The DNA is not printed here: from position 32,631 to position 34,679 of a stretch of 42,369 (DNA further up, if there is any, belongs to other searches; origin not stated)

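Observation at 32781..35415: Radical-SAM pair (SPASM/twitch-like + B12-binding) embedded in the selenocysteine/formate-dehydrogenase island and apparently co-transcribed with selB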

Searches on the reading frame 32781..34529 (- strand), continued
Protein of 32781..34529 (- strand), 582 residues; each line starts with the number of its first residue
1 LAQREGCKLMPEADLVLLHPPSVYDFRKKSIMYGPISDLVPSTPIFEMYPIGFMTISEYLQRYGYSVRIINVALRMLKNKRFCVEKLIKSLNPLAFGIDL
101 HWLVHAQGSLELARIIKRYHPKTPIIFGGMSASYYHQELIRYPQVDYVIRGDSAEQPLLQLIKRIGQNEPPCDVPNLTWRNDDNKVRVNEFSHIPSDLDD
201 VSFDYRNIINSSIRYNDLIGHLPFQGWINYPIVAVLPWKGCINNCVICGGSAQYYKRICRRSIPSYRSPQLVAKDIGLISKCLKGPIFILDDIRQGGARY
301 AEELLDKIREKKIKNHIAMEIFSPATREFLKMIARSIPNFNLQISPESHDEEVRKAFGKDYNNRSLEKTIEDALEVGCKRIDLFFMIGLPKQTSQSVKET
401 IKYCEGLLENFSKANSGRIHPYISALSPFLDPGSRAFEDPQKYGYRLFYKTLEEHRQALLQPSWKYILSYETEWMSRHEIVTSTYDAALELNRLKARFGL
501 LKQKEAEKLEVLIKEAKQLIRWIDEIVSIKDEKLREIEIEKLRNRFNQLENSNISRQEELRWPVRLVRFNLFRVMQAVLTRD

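Call 76: fold_search(model_id=the predicted structure, library=pdb)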
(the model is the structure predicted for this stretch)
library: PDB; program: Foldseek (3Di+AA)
matches with E <= 10: 1474; with E <= 0.001: 37
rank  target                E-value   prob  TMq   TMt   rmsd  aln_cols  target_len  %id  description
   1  6wtf_A                4.9e-15  1.00  0.51  0.53   5.8       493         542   15  Structure of radical S-adenosylmethionine methyltransferase, TsrM, from Kitasatospora setae with tryptophan substrate  (released 2020-12-23)
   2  6wtf_B                6.8e-15  1.00  0.54  0.57   7.3       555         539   14  Structure of radical S-adenosylmethionine methyltransferase, TsrM, from Kitasatospora setae with tryptophan substrate  (released 2020-12-23)
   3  6wte_A                1.1e-14  1.00  0.54  0.55  10.3       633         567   13  Structure of radical S-adenosylmethionine methyltransferase, TsrM, from Kitasatospora setae with cobalamin and [4Fe-4S (released 2020-12-23)
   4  6wte_B                2.2e-14  1.00  0.52  0.55   5.8       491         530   14  Structure of radical S-adenosylmethionine methyltransferase, TsrM, from Kitasatospora setae with cobalamin and [4Fe-4S (released 2020-12-23)
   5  7kdx_A                1.4e-13  1.00  0.51  0.46  10.4       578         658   13  Crystal structure of Streptomyces tokunonesis TokK with hydroxycobalamin, 5'-deoxyadenosine, and methionine (released 2022-01-12)
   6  7kdx_B                2.2e-13  1.00  0.52  0.46  10.7       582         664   14  Crystal structure of Streptomyces tokunonesis TokK with hydroxycobalamin, 5'-deoxyadenosine, and methionine (released 2022-01-12)
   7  7kdy_A                2.9e-13  1.00  0.53  0.47  10.8       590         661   14  Crystal structure of Streptomyces tokunonesis TokK with hydroxycobalamin, 5'-deoxyadenosine, methionine, and (2R)-pant (released 2022-01-12)
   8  7kdy_B                3.6e-13  1.00  0.52  0.46  10.8       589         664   14  Crystal structure of Streptomyces tokunonesis TokK with hydroxycobalamin, 5'-deoxyadenosine, methionine, and (2R)-pant (released 2022-01-12)
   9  9ccb                  4.8e-13  1.00  0.47  0.63   9.6       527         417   15  X-ray crystal structure of methyl-coenzyme M reductase glutamine methylase (MgmA) from Methanothermobacter marburgensis  (released 2025-01-01)
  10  5ul4                  1.5e-12  1.00  0.50  0.41  16.4       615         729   14  Structure of Cobalamin-dependent S-adenosylmethionine radical enzyme OxsB with aqua-cobalamin and S-adenosylmethionine b (released 2017-04-19)
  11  9n1c                  2.6e-12  1.00  0.54  0.50   7.9       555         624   14  Crystal structure of CysS from Corallococcus sp. CA054B with 5'-deoxyadenosine, methionine, and pantetheinylated 3-ethox (released 2026-01-28)
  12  9n1b                  3.3e-12  1.00  0.54  0.50  11.4       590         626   14  Crystal structure of CysS from Corallococcus sp. CA054B with 5'-deoxyadenosine, methionine, and pantetheinylated 3-metho (released 2026-01-28)
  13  5ul3                  4.6e-12  1.00  0.51  0.42  16.7       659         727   13  Structure of Cobalamin-dependent S-adenosylmethionine radical enzyme OxsB with aqua-cobalamin bound (released 2017-04-19)
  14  9n1d                  8.4e-12  1.00  0.54  0.50   9.8       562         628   13  Crystal structure of CysS from Corallococcus sp. CA054B with 5'-deoxyadenosine and methionine bound (released 2026-01-28)
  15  6fd2_A                1.1e-10  1.00  0.55  0.67   6.6       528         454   13  Radical SAM 1,2-diol dehydratase AprD4 in complex with its substrate paromamine (released 2018-01-17)
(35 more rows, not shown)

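Call 88: search_protein_families(library=pfam, alignment_id=A4, max_evalue=0.00001)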
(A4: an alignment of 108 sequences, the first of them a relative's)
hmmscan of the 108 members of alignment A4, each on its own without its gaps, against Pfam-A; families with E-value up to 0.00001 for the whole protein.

A. member 1, L012:8933-9916:+ (327 aa): 2 families
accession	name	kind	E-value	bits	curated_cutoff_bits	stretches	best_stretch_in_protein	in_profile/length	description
PF00348.22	polyprenyl_synt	-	7.5e-69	232.2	27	1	35-270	4-242/251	Polyprenyl synthetase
PF07307.16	HEPPP_synt_1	-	1.3e-06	28.6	30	1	54-143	18-104/210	Heptaprenyl diphosphate synthase (HEPPP synthase) subunit 1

B. families by the number of members that match (of 108 scanned): 123 families (the first 25 are shown)
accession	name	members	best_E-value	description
PF00329.25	Complex1_30kDa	5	9e-45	Respiratory-chain NADH dehydrogenase, 30 Kd subunit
PF00146.26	NADHdh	4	9.6e-120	NADH dehydrogenase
PF00507.24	Oxidored_q4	4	9.1e-38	NADH-ubiquinone/plastoquinone oxidoreductase, chain 3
PF00499.25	Oxidored_q3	4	4.1e-35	NADH-ubiquinone/plastoquinone oxidoreductase chain 6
PF01058.29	Oxidored_q6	4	2.6e-30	NADH ubiquinone oxidoreductase, 20 Kd subunit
PF12706.13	Lactamase_B_2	4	7.2e-26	Beta-lactamase superfamily domain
PF12838.12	Fer4_7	4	4.7e-13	4Fe-4S dicluster domain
PF13237.11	Fer4_10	4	5.2e-12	4Fe-4S dicluster domain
PF13187.11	Fer4_9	4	3.8e-11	4Fe-4S dicluster domain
PF12797.12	Fer4_2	4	8e-11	4Fe-4S binding domain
PF13183.11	Fer4_8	4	9.8e-09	4Fe-4S dicluster domain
PF00346.24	Complex1_49kDa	3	3.5e-95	Respiratory-chain NADH dehydrogenase, 49 Kd subunit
PF00348.22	polyprenyl_synt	3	1.3e-72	Polyprenyl synthetase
PF00420.29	Oxidored_q2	3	1.4e-30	NADH-ubiquinone/plastoquinone oxidoreductase chain 4L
PF02518.31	HATPase_c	3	4.1e-19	Histidine kinase-, DNA gyrase B-, and HSP90-like ATPase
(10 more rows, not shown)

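Call 89: search_protein_families(library=pfam, proteins=[L080:180-554:+, L080:545-1180:+, L080:1193-1630:+, L080:3325-4431:+, L080:4431-5612:+, L080:5648-6109:+, L080:6109-6630:+, L055:8935-9567:+, L055:9564-10004:+, L055:12820-13983:+], max_evalue=0.00001)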
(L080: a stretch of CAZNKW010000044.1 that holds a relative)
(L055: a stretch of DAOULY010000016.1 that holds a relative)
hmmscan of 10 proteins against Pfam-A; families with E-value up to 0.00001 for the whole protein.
L080:180-554:+ (124 aa): 1 family
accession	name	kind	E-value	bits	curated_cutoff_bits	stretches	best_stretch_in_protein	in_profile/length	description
PF00507.24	Oxidored_q4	-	3.6e-31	107.7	23.3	1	34-123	10-99/99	NADH-ubiquinone/plastoquinone oxidoreductase, chain 3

L080:545-1180:+ (211 aa): 1 family
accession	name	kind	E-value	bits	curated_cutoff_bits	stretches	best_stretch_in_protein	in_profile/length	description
PF01058.29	Oxidored_q6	-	1.1e-29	103.2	27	1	76-186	1-128/128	NADH ubiquinone oxidoreductase, 20 Kd subunit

L080:1193-1630:+ (145 aa): 1 family
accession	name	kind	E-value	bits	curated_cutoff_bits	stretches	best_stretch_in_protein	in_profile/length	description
PF00329.25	Complex1_30kDa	-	7.1e-41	140.1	22.5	1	31-144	2-118/124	Respiratory-chain NADH dehydrogenase, 30 Kd subunit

L080:3325-4431:+ (368 aa): 1 family
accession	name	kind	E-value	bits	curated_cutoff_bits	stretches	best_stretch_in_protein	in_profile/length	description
PF00346.24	Complex1_49kDa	-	7.4e-95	317.5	24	2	126-293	4-171/271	Respiratory-chain NADH dehydrogenase, 49 Kd subunit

L080:4431-5612:+ (393 aa): 1 family
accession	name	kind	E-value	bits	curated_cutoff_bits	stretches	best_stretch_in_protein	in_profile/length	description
PF00146.26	NADHdh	-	2.5e-114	382.1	27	1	17-318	3-298/298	NADH dehydrogenase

L080:5648-6109:+ (153 aa): 13 families
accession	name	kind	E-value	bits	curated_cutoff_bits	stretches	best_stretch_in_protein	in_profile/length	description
PF00037.32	Fer4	-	2.5e-16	59.2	21.1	2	74-94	3-23/24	4Fe-4S binding domain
PF12838.12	Fer4_7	-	4.7e-13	49.8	27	1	39-93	1-52/52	4Fe-4S dicluster domain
PF13237.11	Fer4_10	-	5.2e-12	45.9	25.5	1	34-90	3-53/53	4Fe-4S dicluster domain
PF12837.12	Fer4_6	-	1e-11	44.6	25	1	34-52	3-21/24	4Fe-4S binding domain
PF13187.11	Fer4_9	-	3.8e-11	43.3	27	1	39-93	1-51/52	4Fe-4S dicluster domain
PF12797.12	Fer4_2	-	8e-11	41.6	24.5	0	34-51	4-21/22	4Fe-4S binding domain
PF13183.11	Fer4_8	-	9.8e-09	36.1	27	0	78-105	4-31/68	4Fe-4S dicluster domain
PF13459.11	Fer4_15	-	1.1e-07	32.9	22.4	0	73-106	2-33/66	4Fe-4S single cluster domain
PF14697.11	Fer4_21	-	1.6e-07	31.8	35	1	36-93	4-56/59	4Fe-4S dicluster domain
PF12798.12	Fer4_3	-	8.1e-07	29.8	27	0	79-93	1-15/15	4Fe-4S binding domain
PF13484.11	Fer4_16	-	1.7e-06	29.1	30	0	78-97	1-20/66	4Fe-4S double cluster binding domain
PF12800.12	Fer4_4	-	1.8e-06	28.2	24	0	78-92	3-17/17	4Fe-4S binding domain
PF25160.1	LdpA_Fe-S-bd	-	2.1e-06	27.8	27.6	0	37-59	25-47/49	LdpA Fe-S cluster-binding domain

L080:6109-6630:+ (173 aa): 1 family
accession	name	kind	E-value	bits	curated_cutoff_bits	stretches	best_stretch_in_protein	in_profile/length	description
PF00499.25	Oxidored_q3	-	1e-33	116.6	33.2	1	18-169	2-146/146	NADH-ubiquinone/plastoquinone oxidoreductase chain 6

L055:8935-9567:+ (210 aa): 1 family
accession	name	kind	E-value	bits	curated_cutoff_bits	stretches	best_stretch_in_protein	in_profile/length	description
PF01058.29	Oxidored_q6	-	7.3e-29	100.5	27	1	87-196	1-127/128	NADH ubiquinone oxidoreductase, 20 Kd subunit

L055:9564-10004:+ (146 aa): 1 family
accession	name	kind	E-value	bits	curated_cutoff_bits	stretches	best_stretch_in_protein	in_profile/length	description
PF00329.25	Complex1_30kDa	-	9e-45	152.7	22.5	1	30-145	1-118/124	Respiratory-chain NADH dehydrogenase, 30 Kd subunit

L055:12820-13983:+ (387 aa): 1 family
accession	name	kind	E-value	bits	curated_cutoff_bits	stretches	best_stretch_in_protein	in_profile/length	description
PF00146.26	NADHdh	-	1e-118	396.5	27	1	38-342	2-297/298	NADH dehydrogenase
